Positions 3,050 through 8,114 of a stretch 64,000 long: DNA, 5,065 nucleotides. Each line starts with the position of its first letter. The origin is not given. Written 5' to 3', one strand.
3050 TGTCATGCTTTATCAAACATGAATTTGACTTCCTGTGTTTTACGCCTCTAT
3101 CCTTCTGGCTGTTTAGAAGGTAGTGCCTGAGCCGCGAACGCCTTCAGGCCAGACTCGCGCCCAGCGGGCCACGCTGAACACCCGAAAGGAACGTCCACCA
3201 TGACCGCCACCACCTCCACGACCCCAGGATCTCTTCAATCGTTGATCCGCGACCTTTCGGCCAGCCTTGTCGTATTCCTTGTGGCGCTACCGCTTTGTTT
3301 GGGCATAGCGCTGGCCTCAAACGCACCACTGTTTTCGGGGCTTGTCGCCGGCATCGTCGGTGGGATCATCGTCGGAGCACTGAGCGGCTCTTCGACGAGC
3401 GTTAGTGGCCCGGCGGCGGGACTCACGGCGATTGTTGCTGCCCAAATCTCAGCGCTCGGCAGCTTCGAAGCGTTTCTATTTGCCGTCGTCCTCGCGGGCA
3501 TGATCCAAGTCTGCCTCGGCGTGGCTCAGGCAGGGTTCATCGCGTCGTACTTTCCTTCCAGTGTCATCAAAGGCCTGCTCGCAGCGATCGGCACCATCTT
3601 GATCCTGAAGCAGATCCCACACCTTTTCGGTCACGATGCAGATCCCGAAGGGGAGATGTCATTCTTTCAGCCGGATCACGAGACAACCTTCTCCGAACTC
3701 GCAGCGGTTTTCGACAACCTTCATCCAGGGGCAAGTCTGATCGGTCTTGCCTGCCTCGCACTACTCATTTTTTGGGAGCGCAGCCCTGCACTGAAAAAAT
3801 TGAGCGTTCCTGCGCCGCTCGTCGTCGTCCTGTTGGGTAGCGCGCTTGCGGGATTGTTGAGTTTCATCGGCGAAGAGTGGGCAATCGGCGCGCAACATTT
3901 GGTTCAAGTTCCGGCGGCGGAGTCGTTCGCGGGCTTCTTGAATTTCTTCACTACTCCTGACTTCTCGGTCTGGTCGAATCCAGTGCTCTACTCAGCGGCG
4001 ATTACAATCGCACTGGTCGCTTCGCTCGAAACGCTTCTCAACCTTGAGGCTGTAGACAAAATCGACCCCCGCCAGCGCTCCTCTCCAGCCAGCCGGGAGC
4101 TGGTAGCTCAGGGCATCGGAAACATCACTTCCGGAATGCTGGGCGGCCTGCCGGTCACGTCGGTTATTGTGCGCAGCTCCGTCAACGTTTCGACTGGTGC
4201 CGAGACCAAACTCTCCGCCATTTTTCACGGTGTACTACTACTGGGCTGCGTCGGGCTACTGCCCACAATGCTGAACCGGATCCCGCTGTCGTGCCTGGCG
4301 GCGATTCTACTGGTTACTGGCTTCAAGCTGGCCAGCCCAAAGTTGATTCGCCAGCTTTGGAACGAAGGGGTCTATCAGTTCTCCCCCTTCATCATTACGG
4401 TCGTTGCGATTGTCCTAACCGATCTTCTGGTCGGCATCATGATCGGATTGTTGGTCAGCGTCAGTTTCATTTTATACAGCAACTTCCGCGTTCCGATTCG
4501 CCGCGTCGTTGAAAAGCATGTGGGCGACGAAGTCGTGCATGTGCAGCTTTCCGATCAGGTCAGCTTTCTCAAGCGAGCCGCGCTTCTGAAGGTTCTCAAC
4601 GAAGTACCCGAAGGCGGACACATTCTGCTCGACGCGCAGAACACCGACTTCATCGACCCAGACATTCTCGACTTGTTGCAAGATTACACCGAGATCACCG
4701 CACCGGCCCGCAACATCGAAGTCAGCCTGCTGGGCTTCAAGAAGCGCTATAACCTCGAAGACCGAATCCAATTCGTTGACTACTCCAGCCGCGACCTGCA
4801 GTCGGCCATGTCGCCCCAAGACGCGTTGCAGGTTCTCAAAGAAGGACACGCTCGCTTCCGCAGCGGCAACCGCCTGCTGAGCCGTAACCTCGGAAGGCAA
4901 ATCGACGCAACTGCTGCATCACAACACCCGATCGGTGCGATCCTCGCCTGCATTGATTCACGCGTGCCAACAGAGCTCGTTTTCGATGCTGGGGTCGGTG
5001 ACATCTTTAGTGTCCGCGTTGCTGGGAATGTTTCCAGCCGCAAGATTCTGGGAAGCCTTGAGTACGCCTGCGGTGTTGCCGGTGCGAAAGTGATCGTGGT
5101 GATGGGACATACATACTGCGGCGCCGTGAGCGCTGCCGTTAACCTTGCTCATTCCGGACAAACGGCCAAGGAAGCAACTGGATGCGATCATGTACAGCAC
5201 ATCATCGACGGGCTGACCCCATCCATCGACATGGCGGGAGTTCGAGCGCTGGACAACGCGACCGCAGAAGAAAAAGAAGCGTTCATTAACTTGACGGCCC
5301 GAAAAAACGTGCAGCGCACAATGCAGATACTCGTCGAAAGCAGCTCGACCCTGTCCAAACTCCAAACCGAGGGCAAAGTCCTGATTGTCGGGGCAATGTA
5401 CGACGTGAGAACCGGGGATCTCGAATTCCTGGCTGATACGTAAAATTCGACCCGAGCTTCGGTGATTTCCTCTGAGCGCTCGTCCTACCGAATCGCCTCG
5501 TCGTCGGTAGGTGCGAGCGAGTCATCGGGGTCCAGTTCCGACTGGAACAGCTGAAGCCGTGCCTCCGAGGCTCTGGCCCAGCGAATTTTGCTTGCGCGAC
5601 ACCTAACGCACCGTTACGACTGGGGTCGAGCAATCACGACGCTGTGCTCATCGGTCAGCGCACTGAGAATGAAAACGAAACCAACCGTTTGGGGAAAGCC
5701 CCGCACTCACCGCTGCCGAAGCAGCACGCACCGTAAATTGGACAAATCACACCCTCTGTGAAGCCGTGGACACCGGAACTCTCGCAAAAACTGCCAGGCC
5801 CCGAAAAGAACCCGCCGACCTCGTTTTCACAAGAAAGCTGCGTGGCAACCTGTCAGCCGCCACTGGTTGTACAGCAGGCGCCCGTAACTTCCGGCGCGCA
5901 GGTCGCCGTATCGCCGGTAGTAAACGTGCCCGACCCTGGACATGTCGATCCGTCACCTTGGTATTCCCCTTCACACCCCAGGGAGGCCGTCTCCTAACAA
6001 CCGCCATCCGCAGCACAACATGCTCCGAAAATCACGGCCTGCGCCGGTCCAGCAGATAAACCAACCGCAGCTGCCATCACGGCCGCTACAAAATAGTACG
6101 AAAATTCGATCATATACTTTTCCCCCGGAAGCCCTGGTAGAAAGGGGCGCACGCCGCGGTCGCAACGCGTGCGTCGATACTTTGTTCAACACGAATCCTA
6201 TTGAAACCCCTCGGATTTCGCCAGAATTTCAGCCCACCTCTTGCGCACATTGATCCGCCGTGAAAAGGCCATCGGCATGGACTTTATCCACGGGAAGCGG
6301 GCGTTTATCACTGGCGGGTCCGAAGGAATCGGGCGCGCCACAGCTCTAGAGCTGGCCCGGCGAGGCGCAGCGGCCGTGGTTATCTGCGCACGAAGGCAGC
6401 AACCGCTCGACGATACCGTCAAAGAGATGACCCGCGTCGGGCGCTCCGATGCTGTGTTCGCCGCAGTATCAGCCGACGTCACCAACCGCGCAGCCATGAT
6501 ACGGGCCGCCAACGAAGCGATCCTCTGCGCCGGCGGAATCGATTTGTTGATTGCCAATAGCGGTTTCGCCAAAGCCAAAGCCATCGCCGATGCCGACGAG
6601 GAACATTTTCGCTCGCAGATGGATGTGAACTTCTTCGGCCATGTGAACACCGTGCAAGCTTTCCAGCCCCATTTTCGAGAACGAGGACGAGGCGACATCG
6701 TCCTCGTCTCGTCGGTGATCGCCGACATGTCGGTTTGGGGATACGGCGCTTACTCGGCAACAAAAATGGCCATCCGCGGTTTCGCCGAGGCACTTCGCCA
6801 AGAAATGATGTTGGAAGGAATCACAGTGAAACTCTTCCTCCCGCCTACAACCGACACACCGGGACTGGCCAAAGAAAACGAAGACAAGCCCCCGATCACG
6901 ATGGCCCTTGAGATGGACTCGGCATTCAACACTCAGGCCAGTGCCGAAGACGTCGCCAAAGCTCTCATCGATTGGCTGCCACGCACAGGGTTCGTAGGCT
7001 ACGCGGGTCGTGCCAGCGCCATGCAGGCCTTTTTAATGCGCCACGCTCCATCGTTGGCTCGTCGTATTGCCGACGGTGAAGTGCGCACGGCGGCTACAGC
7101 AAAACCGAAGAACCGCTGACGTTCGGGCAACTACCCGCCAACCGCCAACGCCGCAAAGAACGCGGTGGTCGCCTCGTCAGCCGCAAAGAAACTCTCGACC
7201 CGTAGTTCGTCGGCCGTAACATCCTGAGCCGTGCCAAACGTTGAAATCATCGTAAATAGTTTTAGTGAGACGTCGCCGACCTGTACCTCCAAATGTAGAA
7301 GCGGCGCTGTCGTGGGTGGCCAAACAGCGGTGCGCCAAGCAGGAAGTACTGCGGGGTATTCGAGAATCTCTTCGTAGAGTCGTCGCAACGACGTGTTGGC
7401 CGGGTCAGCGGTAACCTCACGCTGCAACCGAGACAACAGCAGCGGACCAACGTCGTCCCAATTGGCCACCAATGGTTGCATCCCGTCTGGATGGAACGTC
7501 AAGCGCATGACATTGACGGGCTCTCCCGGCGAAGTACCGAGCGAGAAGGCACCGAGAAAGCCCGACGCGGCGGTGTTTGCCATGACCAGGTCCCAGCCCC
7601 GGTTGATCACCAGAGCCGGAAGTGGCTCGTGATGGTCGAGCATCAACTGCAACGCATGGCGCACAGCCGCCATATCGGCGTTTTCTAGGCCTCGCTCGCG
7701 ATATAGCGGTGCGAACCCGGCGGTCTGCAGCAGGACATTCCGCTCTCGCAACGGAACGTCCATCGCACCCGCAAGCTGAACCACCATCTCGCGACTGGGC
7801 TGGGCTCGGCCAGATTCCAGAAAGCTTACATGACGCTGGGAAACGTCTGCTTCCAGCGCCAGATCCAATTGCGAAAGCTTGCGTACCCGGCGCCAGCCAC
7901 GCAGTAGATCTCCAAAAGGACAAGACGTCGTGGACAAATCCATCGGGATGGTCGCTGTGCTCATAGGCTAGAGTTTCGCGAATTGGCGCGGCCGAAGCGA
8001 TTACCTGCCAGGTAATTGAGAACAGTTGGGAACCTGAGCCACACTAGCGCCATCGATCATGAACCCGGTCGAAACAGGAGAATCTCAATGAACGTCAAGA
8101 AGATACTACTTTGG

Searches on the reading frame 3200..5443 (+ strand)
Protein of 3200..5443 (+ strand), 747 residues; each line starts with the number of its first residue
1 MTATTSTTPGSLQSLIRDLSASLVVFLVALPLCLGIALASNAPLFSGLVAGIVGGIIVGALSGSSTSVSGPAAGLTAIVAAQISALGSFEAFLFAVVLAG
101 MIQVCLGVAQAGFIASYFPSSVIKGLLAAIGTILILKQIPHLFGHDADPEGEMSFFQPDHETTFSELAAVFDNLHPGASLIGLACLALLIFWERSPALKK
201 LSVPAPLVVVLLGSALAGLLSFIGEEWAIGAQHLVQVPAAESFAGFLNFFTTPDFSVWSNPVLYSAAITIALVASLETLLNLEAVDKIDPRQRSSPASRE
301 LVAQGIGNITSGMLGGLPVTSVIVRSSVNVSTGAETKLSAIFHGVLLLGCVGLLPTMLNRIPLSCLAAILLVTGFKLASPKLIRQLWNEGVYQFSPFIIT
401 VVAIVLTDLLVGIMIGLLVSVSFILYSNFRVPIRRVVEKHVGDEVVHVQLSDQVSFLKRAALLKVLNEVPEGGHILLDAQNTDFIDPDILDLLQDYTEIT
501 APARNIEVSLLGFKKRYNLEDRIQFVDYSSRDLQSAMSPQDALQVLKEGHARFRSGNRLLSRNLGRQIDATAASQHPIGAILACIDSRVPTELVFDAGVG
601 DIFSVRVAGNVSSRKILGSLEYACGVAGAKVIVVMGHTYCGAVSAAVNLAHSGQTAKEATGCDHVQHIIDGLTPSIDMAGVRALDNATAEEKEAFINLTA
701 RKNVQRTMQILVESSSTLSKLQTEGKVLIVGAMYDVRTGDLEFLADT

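Call 81: search_protein_families(library=pfam, proteins=[window:3200-5443:+], max_evalue=0.00001)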
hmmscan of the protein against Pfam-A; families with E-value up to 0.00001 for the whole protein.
window:3200-5443:+ (747 aa): 3 families
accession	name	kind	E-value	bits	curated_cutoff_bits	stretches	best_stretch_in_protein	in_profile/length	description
PF00916.26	Sulfate_transp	-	8.5e-57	193.1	23.2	1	15-394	1-374/380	Sulfate permease family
PF00484.24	Pro_CA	-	1.9e-35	122.9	25.7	1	581-740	3-155/156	Carbonic anhydrase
PF16983.11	MFS_MOT1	-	8.2e-07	29.8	30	1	296-377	28-111/111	Molybdate transporter of MFS superfamily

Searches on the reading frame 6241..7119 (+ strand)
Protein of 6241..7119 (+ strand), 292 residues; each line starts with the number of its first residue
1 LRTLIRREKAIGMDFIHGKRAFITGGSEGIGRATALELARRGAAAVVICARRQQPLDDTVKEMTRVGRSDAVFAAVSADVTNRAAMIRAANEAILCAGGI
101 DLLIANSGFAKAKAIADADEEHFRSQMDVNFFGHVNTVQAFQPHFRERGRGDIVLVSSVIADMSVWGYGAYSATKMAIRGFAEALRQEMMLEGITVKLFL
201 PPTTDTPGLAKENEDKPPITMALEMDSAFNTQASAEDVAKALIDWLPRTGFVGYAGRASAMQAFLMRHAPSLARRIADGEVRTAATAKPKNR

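Call 81: search_protein_families(library=pfam, proteins=[window:6241-7119:+], max_evalue=0.00001)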
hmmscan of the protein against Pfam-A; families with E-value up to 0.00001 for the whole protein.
window:6241-7119:+ (292 aa): 3 families
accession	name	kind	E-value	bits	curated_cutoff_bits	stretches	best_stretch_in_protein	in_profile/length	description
PF00106.31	adh_short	-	6e-48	163.4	26.6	1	19-216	1-194/195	short chain dehydrogenase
PF13561.12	adh_short_C2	-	8.1e-33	114.4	27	1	28-242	6-213/236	Enoyl-(Acyl carrier protein) reductase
PF08659.16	KR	-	1.2e-16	61.5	22.6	1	22-188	4-166/180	KR domain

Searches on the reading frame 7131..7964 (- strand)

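Call 81: search_protein_families(library=pfam, proteins=[window:7131-7964:-], max_evalue=0.00001)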
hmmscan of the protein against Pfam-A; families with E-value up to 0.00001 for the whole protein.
window:7131-7964:- (277 aa): 3 families
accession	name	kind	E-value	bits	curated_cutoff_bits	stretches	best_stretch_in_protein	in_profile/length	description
PF17765.7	MLTR_LBD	-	1.5e-33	116.6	26.3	1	101-273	1-168/168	MmyB-like transcription regulator ligand binding domain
PF01381.28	HTH_3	-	4.8e-10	39.8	23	1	28-74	8-54/55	Helix-turn-helix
PF13560.12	HTH_31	-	2e-07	31.7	27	1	17-76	2-62/64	Helix-turn-helix domain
